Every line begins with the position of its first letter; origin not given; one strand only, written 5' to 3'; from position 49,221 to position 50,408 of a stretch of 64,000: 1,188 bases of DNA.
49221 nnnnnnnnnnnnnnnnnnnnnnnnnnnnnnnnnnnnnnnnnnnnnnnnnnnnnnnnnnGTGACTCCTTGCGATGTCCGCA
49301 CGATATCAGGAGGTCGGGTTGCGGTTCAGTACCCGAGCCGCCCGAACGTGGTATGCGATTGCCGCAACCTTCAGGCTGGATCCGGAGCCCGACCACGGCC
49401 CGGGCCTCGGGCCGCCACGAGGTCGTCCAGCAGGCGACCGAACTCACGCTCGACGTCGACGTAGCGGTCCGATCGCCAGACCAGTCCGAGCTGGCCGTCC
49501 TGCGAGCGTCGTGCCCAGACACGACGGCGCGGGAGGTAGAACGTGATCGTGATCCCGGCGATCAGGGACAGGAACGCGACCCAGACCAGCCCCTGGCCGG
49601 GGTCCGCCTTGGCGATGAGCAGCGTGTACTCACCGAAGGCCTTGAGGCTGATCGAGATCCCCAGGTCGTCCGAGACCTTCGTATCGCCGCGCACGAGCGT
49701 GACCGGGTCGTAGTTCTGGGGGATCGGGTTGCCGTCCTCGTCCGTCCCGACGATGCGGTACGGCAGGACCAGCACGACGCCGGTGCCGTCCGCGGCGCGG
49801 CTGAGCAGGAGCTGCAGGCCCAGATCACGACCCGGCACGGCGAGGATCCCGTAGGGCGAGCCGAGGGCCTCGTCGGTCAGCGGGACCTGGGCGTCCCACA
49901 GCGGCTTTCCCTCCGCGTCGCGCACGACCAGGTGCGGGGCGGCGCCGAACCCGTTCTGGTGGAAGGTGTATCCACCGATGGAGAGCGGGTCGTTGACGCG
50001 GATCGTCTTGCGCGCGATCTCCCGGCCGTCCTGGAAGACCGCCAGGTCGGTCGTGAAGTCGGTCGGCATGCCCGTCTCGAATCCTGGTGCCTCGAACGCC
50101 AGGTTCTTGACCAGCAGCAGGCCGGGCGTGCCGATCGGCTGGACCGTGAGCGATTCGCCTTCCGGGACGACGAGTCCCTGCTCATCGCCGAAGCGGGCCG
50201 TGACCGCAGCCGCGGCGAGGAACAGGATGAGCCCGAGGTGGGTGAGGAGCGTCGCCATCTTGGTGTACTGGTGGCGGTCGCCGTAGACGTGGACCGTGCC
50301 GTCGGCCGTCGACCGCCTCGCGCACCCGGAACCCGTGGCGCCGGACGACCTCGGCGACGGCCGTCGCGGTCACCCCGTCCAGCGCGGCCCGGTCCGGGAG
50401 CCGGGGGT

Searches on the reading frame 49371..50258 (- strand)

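Call 29: search_protein_families(library=pfam, proteins=[window:49371-50258:-], max_evalue=0.001)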
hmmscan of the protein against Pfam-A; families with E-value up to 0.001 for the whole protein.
window:49371-50258:- (295 aa): 1 family
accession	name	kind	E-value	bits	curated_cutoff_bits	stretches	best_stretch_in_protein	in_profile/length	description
PF05140.19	ResB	-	5.9e-29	101.6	24.6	1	3-255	154-464/486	ResB-like family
